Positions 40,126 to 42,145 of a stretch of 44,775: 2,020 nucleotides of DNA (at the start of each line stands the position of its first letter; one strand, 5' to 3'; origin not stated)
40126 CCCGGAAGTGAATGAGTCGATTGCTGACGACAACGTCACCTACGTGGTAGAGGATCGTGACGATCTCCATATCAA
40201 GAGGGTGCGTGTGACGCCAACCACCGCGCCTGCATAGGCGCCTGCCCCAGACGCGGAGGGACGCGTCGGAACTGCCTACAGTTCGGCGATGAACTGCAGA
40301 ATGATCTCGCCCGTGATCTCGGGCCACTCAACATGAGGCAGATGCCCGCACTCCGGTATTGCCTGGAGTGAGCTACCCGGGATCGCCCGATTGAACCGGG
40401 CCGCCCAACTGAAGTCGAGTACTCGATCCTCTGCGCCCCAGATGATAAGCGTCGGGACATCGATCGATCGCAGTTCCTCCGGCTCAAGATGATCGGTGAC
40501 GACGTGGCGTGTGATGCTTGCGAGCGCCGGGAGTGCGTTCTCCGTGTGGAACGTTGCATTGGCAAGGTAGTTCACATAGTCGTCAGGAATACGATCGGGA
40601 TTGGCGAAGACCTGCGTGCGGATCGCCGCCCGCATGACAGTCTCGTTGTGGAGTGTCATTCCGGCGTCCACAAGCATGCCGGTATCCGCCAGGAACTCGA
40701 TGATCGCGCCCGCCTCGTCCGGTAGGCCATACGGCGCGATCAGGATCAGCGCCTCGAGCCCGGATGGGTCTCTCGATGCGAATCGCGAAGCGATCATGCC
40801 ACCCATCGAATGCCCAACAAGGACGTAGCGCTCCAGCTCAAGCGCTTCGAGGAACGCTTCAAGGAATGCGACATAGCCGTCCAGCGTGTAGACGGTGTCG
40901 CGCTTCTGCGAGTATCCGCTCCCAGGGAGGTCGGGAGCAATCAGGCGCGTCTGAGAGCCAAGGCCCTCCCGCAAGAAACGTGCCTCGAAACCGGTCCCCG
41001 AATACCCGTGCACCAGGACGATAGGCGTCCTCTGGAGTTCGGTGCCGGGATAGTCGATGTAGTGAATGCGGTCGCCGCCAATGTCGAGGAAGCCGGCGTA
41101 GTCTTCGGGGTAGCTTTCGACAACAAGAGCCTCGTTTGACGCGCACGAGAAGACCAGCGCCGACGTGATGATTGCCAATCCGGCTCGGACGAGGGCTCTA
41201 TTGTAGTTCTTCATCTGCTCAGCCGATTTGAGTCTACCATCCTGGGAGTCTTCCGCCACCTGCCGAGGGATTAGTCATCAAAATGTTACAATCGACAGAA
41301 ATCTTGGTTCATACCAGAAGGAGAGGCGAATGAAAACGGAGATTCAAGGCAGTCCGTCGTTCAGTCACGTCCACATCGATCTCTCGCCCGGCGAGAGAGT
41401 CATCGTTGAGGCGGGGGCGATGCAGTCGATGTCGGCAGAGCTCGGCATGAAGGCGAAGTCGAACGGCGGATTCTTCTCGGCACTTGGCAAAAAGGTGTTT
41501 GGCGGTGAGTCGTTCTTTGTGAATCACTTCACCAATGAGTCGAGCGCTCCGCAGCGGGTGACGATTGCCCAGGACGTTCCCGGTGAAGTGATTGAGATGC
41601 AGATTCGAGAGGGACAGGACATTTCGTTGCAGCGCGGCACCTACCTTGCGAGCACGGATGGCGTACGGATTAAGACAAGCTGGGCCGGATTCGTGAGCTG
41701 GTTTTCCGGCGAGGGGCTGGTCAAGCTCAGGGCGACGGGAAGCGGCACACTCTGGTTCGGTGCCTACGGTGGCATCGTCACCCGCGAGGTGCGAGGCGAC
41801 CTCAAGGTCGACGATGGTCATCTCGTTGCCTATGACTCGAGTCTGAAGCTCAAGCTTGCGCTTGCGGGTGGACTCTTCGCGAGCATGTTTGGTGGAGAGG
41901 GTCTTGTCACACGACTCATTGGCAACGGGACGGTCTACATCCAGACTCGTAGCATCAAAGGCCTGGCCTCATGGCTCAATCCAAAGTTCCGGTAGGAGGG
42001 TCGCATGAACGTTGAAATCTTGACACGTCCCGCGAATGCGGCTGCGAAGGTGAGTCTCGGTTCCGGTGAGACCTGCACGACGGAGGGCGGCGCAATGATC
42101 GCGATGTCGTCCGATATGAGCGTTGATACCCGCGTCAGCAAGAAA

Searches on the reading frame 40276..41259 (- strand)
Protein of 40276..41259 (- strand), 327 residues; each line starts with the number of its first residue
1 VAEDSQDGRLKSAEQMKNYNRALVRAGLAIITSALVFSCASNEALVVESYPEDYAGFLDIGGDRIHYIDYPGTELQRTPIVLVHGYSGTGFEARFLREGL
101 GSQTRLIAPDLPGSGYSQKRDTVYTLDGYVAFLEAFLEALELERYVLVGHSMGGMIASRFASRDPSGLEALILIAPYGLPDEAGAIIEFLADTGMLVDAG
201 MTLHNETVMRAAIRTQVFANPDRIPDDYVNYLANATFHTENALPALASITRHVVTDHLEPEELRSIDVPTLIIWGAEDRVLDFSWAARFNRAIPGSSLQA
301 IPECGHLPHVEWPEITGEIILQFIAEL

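Call 53: search_protein_families(library=pfam, proteins=[window:40276-41259:-], max_evalue=0.001)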
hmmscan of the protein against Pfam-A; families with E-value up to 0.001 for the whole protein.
window:40276-41259:- (327 aa): 7 families
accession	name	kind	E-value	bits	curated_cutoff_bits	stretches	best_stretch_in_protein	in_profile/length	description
PF00561.26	Abhydrolase_1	-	1.4e-28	100.6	25.8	1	79-311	2-243/245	alpha/beta hydrolase fold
PF12697.13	Abhydrolase_6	-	1.1e-26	95.3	26.3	1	80-311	1-210/217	Alpha/beta hydrolase family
PF12146.15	Hydrolase_4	-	6.1e-17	62.2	27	1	80-311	7-237/239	Serine aminopeptidase, S33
PF12695.13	Abhydrolase_5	-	1.2e-08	35.4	27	1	140-182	54-95/164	Alpha/beta hydrolase family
PF06342.18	DUF1057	-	3.4e-06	26.8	21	1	67-281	25-226/297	Alpha/beta hydrolase of unknown function (DUF1057)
PF06821.19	Ser_hydrolase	-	3.4e-05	24.3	22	0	126-179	39-93/172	Serine hydrolase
PF03096.20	Ndr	-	0.00012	21.4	23.3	1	121-313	77-265/283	Ndr family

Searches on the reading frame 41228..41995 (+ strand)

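Call 53: search_protein_families(library=pfam, proteins=[window:41228-41995:+], max_evalue=0.001)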
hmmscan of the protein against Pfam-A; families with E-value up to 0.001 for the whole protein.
window:41228-41995:+ (255 aa): 1 family
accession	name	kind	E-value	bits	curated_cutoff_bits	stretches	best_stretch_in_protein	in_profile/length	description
PF01987.23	AIM24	-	1.4e-60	204.9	25.7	1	38-241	2-205/205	Mitochondrial biogenesis AIM24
